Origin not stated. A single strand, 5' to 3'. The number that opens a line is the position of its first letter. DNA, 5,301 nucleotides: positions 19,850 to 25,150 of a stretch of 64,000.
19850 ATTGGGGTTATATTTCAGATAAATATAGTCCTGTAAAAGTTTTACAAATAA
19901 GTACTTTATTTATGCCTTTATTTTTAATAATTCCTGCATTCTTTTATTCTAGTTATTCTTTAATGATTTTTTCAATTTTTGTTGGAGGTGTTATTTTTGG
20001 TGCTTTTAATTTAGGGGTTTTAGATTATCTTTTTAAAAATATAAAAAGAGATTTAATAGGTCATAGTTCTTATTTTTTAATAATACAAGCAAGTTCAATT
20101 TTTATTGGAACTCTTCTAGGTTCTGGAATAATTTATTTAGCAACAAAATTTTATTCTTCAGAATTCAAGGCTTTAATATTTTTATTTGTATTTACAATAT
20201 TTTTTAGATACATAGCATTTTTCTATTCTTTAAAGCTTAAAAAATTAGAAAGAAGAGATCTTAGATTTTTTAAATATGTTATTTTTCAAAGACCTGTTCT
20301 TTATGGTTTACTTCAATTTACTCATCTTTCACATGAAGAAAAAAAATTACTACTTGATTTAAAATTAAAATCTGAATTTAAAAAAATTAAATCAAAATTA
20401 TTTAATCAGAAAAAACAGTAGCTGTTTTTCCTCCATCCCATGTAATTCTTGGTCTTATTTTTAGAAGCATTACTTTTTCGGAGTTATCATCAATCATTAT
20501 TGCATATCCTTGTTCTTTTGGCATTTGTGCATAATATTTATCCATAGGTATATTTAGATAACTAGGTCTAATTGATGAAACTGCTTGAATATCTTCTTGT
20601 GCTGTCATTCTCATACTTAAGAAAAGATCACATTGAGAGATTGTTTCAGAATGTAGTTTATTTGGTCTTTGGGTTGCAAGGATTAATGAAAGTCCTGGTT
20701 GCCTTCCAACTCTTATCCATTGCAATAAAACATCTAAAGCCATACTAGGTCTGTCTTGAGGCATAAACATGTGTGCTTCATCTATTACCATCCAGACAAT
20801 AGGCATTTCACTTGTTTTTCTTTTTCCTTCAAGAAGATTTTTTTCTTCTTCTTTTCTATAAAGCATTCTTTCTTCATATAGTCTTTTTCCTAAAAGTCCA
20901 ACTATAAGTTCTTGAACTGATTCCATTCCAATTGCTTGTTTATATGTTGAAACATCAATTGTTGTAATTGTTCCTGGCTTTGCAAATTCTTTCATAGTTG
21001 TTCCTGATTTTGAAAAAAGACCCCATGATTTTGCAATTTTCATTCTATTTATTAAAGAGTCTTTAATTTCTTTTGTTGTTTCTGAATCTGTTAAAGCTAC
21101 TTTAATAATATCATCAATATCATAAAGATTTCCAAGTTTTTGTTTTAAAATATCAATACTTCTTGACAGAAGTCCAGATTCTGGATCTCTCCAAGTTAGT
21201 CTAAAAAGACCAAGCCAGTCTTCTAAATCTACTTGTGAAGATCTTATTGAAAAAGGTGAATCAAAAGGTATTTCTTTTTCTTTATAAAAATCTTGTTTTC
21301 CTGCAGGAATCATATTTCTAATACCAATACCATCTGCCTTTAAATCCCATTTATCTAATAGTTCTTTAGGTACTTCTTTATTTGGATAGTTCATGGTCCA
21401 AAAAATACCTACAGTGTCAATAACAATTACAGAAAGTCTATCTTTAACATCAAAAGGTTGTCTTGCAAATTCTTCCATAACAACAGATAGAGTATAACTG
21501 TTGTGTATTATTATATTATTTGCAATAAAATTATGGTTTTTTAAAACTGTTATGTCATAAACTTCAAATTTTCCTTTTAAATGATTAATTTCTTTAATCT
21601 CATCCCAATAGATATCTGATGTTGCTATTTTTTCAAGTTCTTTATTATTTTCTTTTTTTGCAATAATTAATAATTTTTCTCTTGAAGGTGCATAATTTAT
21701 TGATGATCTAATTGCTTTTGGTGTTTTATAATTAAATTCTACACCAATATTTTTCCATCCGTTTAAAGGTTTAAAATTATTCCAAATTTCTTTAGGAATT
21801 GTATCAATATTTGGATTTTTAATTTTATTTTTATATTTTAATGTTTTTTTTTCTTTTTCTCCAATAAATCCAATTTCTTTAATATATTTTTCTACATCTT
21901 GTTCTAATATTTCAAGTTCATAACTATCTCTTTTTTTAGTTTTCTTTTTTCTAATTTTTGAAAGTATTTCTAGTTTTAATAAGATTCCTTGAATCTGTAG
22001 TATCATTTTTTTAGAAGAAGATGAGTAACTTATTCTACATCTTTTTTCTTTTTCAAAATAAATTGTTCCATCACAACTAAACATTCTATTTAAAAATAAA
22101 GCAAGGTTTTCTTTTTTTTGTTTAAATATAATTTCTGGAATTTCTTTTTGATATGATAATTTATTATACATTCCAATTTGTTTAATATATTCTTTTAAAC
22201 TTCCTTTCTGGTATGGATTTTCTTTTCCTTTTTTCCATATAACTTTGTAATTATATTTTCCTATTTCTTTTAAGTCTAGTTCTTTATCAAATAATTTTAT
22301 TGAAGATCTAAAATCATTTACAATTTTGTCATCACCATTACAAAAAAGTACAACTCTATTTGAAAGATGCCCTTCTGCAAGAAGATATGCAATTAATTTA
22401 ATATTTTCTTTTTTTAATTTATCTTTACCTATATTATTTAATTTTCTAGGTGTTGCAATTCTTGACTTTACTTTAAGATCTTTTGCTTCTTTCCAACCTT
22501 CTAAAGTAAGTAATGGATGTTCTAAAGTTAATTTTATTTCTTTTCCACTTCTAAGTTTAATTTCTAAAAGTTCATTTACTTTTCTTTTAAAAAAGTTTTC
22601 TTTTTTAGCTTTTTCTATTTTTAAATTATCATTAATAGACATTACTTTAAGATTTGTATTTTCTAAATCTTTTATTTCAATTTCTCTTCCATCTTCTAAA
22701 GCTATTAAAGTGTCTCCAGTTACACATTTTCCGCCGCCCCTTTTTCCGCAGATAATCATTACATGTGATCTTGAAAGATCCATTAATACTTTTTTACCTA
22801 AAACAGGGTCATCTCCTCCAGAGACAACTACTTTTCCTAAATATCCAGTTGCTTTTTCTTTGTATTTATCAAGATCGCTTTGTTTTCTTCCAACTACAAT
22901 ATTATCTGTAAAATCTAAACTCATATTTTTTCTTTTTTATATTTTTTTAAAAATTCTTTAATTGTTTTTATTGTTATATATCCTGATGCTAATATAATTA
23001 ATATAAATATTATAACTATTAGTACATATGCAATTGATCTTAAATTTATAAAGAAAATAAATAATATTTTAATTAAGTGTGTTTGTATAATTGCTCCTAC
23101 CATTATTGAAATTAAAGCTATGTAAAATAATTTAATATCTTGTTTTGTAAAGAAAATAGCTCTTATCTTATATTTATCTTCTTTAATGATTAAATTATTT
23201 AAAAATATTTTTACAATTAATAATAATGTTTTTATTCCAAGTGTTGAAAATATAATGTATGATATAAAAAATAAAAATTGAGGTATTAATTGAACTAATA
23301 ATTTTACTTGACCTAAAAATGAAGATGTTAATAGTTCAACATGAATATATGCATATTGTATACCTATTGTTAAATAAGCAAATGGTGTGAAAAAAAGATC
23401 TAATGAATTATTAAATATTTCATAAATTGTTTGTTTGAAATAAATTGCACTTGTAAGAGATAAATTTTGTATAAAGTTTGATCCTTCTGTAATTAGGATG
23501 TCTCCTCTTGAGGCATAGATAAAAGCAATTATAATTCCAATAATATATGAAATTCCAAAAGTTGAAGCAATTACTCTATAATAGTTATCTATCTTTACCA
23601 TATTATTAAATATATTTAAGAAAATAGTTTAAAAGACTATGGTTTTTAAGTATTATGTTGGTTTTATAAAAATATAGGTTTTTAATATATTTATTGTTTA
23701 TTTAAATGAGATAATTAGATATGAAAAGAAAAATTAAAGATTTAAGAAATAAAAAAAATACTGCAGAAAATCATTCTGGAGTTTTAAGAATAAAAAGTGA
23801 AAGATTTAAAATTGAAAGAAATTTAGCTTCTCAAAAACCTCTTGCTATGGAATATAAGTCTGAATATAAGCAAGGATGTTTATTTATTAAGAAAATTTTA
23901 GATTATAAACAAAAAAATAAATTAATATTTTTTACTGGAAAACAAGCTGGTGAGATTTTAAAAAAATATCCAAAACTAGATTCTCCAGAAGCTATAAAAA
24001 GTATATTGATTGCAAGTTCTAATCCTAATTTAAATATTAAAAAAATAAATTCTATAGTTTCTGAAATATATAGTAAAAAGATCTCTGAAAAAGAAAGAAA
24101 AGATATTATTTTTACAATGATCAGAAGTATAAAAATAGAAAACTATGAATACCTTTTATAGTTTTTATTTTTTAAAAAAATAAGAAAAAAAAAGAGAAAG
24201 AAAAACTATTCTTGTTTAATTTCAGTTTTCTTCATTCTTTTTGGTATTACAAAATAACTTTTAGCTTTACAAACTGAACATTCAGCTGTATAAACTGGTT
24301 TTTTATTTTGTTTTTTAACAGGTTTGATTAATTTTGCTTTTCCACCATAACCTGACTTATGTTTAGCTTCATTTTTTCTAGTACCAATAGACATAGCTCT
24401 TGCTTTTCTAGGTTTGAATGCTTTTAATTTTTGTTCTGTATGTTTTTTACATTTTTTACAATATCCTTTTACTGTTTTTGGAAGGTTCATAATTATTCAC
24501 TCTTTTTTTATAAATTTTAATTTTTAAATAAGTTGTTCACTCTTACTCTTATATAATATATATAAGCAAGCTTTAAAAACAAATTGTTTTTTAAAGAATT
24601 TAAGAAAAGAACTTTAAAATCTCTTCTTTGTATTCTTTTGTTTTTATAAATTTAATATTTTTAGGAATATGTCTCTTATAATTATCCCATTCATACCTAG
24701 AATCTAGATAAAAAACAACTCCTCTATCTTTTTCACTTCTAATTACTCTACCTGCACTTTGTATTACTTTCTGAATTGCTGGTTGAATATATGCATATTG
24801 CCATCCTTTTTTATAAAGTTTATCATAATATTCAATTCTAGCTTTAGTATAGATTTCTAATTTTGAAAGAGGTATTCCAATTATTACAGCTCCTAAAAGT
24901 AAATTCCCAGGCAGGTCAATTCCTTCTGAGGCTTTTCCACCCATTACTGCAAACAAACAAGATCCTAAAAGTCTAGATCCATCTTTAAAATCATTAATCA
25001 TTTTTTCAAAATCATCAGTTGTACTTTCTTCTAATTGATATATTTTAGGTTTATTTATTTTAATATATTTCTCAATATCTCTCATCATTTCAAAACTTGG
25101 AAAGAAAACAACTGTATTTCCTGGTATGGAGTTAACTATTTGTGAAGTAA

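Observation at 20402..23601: Membrane protein + DUF87/HerA-like ATPase operon, a candidate membrane DNA or protein translocation module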

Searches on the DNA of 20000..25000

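Call 63: search_rna_families(source=window, start=20000, end=25000, threshold=evalue, max_evalue=1)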
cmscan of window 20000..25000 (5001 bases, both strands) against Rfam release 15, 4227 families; matches with E-value up to 1: 0.
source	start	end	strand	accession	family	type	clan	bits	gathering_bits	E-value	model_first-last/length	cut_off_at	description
